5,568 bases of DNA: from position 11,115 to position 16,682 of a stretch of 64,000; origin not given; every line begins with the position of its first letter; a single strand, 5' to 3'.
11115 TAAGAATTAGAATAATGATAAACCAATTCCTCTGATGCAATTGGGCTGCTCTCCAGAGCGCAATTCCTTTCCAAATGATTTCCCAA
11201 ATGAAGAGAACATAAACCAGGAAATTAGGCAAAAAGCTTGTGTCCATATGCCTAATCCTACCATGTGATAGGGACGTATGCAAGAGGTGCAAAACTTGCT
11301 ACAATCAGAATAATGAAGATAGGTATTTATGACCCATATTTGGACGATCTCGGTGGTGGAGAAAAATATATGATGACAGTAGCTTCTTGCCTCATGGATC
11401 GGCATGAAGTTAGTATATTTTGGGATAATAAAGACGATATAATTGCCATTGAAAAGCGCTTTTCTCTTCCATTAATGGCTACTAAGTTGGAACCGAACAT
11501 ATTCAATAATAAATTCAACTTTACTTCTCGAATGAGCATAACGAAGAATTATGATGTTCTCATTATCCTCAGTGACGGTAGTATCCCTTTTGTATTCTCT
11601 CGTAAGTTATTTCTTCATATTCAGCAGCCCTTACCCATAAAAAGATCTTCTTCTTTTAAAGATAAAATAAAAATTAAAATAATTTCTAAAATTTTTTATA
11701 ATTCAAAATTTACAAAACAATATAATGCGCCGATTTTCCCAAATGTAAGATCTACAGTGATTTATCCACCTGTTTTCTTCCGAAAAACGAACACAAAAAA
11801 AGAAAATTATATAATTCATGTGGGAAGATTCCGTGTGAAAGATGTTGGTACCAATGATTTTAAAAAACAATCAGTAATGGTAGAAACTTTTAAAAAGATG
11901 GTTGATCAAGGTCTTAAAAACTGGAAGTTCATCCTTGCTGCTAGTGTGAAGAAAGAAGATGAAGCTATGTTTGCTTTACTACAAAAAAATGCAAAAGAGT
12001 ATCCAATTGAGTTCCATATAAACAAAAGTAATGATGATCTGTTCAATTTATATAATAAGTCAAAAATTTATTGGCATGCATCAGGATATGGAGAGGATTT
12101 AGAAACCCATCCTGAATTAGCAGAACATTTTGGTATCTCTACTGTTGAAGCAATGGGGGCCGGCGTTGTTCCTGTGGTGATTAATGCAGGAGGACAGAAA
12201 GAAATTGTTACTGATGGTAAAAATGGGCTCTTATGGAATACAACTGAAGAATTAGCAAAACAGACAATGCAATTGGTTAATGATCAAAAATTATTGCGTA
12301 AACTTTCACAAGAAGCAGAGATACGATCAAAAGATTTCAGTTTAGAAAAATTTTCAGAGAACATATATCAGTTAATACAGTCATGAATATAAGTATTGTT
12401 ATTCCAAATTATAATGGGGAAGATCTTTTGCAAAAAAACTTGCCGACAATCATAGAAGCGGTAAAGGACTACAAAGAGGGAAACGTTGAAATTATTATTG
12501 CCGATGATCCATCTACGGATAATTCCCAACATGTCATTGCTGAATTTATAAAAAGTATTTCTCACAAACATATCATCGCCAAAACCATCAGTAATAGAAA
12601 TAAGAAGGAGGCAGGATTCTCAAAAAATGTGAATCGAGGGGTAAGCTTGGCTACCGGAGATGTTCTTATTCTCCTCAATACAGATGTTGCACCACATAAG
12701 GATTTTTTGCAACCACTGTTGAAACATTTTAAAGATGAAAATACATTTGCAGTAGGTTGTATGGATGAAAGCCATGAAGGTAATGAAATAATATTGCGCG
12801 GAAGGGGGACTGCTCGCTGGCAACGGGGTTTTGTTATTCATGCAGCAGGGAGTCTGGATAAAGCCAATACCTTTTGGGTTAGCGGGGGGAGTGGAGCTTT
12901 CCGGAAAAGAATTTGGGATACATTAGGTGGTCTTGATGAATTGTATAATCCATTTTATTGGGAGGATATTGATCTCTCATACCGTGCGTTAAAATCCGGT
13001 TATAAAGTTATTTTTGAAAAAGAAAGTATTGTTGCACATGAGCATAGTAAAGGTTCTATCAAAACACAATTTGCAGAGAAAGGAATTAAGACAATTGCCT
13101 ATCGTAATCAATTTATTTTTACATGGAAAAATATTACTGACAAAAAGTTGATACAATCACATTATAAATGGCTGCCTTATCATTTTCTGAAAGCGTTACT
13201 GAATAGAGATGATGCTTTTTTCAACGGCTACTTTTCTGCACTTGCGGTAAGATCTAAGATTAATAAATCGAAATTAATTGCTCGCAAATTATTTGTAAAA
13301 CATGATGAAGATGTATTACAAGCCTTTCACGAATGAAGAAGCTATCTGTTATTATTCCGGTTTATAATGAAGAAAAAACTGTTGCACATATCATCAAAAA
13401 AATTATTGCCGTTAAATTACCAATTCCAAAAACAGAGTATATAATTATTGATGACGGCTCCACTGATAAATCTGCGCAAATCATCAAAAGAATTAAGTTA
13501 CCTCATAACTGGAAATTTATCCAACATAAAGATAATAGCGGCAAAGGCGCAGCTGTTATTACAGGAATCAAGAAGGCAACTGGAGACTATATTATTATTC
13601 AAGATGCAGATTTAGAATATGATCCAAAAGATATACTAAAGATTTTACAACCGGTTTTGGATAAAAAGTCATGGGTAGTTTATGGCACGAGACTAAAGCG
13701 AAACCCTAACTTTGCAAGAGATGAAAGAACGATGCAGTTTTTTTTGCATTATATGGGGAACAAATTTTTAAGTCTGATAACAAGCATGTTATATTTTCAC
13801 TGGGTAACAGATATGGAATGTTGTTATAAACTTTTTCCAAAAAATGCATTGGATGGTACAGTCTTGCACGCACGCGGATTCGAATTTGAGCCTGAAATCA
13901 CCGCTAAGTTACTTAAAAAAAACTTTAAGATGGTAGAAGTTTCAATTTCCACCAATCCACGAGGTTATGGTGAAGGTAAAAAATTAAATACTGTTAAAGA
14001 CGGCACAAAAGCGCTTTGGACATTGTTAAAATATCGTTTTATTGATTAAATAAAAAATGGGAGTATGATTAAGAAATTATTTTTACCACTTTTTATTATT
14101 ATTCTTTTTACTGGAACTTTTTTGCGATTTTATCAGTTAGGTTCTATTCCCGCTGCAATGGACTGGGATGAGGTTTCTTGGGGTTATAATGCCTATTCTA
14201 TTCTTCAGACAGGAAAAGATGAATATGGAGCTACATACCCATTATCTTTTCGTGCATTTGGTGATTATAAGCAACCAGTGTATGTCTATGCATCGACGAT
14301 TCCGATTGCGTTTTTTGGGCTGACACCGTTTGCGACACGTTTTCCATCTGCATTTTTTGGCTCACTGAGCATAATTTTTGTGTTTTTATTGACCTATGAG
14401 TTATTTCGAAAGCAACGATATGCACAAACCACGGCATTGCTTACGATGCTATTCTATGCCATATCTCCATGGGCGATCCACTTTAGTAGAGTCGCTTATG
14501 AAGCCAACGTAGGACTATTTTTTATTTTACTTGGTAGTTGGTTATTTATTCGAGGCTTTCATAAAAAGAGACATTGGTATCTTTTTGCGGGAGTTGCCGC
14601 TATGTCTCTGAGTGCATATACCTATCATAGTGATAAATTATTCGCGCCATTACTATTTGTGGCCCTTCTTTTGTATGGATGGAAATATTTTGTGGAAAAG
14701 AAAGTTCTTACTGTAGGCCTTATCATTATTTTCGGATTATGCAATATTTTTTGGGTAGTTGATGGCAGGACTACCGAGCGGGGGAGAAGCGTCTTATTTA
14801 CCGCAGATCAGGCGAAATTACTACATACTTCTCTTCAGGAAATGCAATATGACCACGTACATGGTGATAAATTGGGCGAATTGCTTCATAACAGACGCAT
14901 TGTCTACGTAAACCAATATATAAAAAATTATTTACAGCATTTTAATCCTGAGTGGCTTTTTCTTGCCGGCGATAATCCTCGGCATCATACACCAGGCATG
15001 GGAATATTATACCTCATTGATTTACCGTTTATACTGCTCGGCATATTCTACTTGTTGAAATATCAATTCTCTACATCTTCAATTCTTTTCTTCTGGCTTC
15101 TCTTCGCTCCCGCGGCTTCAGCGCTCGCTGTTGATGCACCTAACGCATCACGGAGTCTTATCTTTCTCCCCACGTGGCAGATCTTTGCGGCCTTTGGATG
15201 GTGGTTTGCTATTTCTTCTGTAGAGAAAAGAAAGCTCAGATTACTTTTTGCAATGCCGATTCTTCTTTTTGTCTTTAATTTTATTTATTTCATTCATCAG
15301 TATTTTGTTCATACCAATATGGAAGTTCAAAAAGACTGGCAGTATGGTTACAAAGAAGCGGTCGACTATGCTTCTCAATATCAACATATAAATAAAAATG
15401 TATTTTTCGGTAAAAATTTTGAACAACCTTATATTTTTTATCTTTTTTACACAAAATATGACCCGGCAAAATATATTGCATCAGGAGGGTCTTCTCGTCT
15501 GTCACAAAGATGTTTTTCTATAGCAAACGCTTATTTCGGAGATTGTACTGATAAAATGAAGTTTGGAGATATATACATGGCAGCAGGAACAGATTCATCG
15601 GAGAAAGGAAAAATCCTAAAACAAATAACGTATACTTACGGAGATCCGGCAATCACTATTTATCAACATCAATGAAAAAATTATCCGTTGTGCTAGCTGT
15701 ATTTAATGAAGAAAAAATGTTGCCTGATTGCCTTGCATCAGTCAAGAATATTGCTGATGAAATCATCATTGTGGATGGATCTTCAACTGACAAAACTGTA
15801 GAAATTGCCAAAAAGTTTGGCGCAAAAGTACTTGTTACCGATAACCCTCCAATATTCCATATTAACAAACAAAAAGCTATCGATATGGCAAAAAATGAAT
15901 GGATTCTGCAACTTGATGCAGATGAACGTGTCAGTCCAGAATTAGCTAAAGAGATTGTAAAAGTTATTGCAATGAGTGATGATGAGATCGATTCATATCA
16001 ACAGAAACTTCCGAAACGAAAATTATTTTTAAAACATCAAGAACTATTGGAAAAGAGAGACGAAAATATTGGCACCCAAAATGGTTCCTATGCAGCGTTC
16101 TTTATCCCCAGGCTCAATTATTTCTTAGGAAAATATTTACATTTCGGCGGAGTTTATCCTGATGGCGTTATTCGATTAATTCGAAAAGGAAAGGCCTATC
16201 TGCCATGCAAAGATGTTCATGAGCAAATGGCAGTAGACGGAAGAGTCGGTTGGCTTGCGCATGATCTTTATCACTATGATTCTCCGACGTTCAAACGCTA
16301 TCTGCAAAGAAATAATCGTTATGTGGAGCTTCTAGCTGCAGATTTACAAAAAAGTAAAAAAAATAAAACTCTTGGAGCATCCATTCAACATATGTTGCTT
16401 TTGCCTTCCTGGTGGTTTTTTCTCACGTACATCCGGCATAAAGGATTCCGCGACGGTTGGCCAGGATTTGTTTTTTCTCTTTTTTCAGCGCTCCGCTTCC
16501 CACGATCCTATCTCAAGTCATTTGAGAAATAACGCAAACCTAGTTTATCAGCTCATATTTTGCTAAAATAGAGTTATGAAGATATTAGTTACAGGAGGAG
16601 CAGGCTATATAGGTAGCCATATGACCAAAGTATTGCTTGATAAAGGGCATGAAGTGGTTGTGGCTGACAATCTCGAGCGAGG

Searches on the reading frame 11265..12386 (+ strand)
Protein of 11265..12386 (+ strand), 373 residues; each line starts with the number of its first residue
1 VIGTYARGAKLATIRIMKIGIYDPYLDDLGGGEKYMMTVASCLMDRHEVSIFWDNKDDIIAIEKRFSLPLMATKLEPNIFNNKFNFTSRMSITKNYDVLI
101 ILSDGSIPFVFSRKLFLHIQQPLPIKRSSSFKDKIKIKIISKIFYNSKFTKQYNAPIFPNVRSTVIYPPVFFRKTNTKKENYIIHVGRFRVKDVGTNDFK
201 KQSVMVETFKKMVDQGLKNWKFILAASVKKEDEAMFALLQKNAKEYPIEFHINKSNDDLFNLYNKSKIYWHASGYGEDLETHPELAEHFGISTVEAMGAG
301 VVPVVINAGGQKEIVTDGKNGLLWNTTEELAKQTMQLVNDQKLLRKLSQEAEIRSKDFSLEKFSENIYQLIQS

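Call 9: search_protein_families(library=pfam, proteins=[window:11265-12386:+], max_evalue=0.00001)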
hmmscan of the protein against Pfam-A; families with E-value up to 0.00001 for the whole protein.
window:11265-12386:+ (373 aa): 2 families
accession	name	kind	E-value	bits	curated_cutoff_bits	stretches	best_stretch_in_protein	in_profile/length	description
PF00534.26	Glycos_transf_1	-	1.4e-22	80.5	26.4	1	174-352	8-170/172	Glycosyl transferases group 1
PF13692.12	Glyco_trans_1_4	-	4e-14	53.5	27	1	181-340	2-142/142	Glycosyl transferases group 1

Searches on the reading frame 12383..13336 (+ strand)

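Call 10: search_protein_families(library=pfam, proteins=[window:12383-13336:+], max_evalue=0.00001)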
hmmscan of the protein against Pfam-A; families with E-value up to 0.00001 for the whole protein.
window:12383-13336:+ (317 aa): 4 families
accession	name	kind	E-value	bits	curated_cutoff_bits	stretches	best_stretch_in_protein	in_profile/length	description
PF00535.33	Glycos_transf_2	-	1.4e-25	90.6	23.3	1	4-169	1-156/168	Glycosyl transferase family 2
PF13641.12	Glyco_tranf_2_3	-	1.6e-18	68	27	1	3-223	3-215/230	Glycosyltransferase like family 2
PF10111.15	Glyco_tranf_2_2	-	4e-09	36.8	27.3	1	4-205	1-202/276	Glycosyltransferase like family 2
PF13632.12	Glyco_trans_2_3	-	6.1e-06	26.6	27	1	96-231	3-134/198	Glycosyl transferase family group 2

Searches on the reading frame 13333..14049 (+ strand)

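Call 10: search_protein_families(library=pfam, proteins=[window:13333-14049:+], max_evalue=0.00001)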
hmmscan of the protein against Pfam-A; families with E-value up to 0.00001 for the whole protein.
window:13333-14049:+ (238 aa): 3 families
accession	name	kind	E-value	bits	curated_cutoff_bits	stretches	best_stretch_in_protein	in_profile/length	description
PF00535.33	Glycos_transf_2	-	1.5e-35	123.1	23.3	1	5-170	1-161/168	Glycosyl transferase family 2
PF10111.15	Glyco_tranf_2_2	-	7.8e-10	39.1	27.3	1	5-104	1-102/276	Glycosyltransferase like family 2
PF13641.12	Glyco_tranf_2_3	-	1.3e-06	29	27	1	4-120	3-122/230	Glycosyltransferase like family 2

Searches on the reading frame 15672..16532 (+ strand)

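Call 10: search_protein_families(library=pfam, proteins=[window:15672-16532:+], max_evalue=0.00001)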
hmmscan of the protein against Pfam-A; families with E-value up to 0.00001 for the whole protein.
window:15672-16532:+ (286 aa): 2 families
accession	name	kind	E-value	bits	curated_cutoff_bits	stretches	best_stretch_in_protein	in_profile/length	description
PF00535.33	Glycos_transf_2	-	4.9e-22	79.1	23.3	1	5-109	1-113/168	Glycosyl transferase family 2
PF13704.12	Glyco_tranf_2_4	-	6.8e-06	26.9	27.5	0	12-85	2-82/98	Glycosyl transferase family 2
